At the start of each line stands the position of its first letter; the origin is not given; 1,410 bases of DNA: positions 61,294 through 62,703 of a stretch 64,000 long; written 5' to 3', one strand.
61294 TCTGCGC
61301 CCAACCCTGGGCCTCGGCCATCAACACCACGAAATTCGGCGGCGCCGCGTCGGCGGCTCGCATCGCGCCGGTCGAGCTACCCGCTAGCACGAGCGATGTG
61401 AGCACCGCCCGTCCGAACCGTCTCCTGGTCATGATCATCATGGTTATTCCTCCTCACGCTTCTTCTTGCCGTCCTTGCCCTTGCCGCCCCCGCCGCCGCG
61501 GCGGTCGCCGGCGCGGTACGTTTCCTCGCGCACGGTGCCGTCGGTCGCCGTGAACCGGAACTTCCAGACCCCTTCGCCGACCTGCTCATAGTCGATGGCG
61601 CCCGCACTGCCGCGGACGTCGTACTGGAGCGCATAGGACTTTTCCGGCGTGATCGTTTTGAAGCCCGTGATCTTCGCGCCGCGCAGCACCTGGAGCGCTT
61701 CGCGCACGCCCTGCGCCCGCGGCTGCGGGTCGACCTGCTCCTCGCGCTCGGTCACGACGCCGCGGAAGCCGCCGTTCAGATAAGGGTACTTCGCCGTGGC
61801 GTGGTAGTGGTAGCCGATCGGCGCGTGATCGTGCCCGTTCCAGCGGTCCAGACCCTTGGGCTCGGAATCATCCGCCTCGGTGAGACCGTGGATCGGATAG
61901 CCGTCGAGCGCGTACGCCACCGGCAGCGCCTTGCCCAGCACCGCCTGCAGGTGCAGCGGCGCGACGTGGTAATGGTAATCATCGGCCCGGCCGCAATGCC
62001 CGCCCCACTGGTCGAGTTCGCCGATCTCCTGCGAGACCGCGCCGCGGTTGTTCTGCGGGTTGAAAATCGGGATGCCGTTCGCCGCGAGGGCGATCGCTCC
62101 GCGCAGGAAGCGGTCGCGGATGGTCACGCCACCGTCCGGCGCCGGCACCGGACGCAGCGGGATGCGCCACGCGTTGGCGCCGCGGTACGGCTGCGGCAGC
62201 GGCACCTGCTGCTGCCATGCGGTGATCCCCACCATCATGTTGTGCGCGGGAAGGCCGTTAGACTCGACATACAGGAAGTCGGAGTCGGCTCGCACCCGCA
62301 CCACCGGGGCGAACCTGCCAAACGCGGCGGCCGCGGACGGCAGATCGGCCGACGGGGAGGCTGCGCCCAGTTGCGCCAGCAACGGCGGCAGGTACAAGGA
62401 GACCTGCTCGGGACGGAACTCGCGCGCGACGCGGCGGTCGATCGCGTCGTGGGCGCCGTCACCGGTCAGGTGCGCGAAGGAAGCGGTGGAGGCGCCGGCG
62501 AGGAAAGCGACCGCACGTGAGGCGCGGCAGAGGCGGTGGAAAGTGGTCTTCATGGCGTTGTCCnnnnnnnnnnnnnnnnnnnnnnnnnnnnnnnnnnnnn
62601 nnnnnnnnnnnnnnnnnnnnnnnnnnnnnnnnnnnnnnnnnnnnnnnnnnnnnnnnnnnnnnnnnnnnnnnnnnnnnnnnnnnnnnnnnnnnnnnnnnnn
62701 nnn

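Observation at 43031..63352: Self-contained ~20 kb secreted-protein system (YHYH, DUF1566, metallophosphoesterase, Kelch, sulfatase) with its own two-component system and ECF sigma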

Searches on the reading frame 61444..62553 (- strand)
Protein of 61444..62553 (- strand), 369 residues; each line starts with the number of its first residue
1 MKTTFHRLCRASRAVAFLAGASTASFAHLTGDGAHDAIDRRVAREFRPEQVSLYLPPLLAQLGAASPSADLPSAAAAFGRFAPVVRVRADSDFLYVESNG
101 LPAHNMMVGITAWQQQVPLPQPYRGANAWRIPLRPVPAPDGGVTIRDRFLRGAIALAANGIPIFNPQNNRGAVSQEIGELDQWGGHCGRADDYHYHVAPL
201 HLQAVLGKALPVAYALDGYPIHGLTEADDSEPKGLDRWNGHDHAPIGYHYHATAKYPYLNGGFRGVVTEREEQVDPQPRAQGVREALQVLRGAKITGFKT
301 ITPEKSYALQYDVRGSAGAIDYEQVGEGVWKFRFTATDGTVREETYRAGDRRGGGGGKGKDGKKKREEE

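Call 5: search_protein_families(library=pfam, proteins=[window:61444-62553:-], max_evalue=0.01)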
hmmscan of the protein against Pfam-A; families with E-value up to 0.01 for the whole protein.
window:61444-62553:- (369 aa): 1 family
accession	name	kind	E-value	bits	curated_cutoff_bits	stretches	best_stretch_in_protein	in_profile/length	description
PF14240.11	YHYH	-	1.6e-09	38.4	25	1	129-230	2-118/193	YHYH protein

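Call 8: search_protein_families(library=ncbifam, proteins=[window:61444-62553:-], max_evalue=0.01)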
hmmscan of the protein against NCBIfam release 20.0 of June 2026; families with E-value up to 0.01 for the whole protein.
window:61444-62553:- (369 aa): 0 families

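Call 26: search_solved_structures(query=window:61444-62553:-, max_evalue=1)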
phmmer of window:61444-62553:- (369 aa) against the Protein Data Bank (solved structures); distinct sequences matched with E-value up to 1: 0.

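Call 50: predict_structure(alignment_id=A2)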
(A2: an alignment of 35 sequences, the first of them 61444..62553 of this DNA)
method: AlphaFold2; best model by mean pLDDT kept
length: 369 residues; sequences in the alignment: 35
mean_pLDDT: 79.9   pTM: 0.76
mean pLDDT of the five models: 79.9, 78.8, 76.9, 75.8, 68.5
residues with pLDDT >= 90: 214; 70-90: 62; 50-70: 11; < 50: 82
segments of 3 or more residues with pLDDT < 50: 1-64, 353-365, 367-369
pLDDT, mean of each block of 10 residues (from residue 1): 37 39 36 42 41 43 53 95 96 96 90 88 96 95 91 95 90 85 90 93 95 97 93 92 93 74 93 93 84 91 92 95 95 96 91 45 46
secondary structure, 60 per line:
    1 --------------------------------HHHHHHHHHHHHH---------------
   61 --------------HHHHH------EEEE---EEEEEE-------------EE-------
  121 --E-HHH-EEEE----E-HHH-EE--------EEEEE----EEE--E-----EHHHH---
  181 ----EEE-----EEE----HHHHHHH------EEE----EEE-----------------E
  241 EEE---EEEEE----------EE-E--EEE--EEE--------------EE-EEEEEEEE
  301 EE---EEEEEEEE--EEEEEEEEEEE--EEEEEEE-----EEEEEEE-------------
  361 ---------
elements in order: H33-45 H75-79 E86-89 E93-98 E129-132 E153-157 E162-164 H174-177 E185-187 E193-195 H200-206 E213-215 E220-222 E240-243 E247-251 E268-270 E273-275 E293-302 E306-313 E316-326 E329-335 E341-347

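Call 56: fold_search(model_id=the predicted structure, library=pdb)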
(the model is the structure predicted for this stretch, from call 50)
No match with E <= 0.001 here; weaker rows may still be real.
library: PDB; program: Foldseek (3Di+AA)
matches with E <= 10: 500; with E <= 0.001: 0
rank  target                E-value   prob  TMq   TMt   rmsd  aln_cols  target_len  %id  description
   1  5nmm                  1.7e-01  0.25  0.08  0.12  11.5        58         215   14  The structure of the polo-box domain (PBD) of Plk1 in complex with Alpha-Bromo-3-Iodotoluene. (released 2018-02-21)
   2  5j19_A                2.1e-01  0.23  0.08  0.12  11.8        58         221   14  phospho-Pon binding-induced Plk1 dimerization (released 2016-06-15)
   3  4h5x_B                2.3e-01  0.21  0.08  0.12  11.6        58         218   14  human Plk1-PBD with a glycerol bound at the phophopeptide binding site (released 2012-10-03)
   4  5nn2                  2.3e-01  0.21  0.08  0.12  11.6        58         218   14  The structure of the polo-box domain (PBD) of Plk1 in complex with Z228588490 (released 2018-02-21)
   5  3rq7_A                2.4e-01  0.21  0.08  0.12  11.7        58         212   14  Polo-like kinase 1 Polo box domain in complex with a C6H5(CH2)8-derivatized peptide inhibitor (released 2011-07-20)
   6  4h71_B                2.4e-01  0.21  0.08  0.12  11.7        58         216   14  Human Plk1-PBD in complex with Poloxime ((E)-4-(hydroxyimino)-2-isopropyl-5-methylcyclohexa-2,5-dienone) (released 2012-10-03)
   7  1umw_A                2.7e-01  0.20  0.08  0.12  11.6        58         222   14  Structure of a human Plk1 Polo-box domain/phosphopeptide complex (released 2003-10-16)
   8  8crc                  2.7e-01  0.21  0.08  0.12  11.5        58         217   14  Structure of human Plk1 PBD in complex with Allopole-A (released 2023-08-16)
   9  4gzv_A                2.9e-01  0.28  0.12  0.27  10.7       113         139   12  Crystal structure of a lipocalin family protein (BACOVA_00364) from Bacteroides ovatus ATCC 8483 at 1.95 A resolution (released 2012-11-07)
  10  4h71_A                2.9e-01  0.20  0.08  0.12  11.7        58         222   14  Human Plk1-PBD in complex with Poloxime ((E)-4-(hydroxyimino)-2-isopropyl-5-methylcyclohexa-2,5-dienone) (released 2012-10-03)
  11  9qmo                  2.9e-01  0.20  0.08  0.11  11.6        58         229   14  PLK1 PBD apo protein at 1.6A (released 2026-02-25)
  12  4iab_D                3.0e-01  0.47  0.11  0.26   4.5        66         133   15  Crystal structure of a putative monosaccharide binding protein (BACUNI_03039) from Bacteroides uniformis ATCC 8492 at  (released 2013-02-27)
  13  4lkm_C                3.0e-01  0.20  0.08  0.12  11.6        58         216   14  Crystal structure of Plk1 Polo-box domain in complex with PL-74 (released 2013-12-11)
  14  6il0                  3.0e-01  0.14  0.07  0.14  11.3        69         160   16  K3U complex structure of peptide deformylase from Xanthomonas oryzae pv. oryzae (released 2019-10-23)
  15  4dr8_C                3.2e-01  0.08  0.07  0.12  16.4        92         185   12  Crystal structure of a peptide deformylase from Synechococcus elongatus (released 2013-03-06)
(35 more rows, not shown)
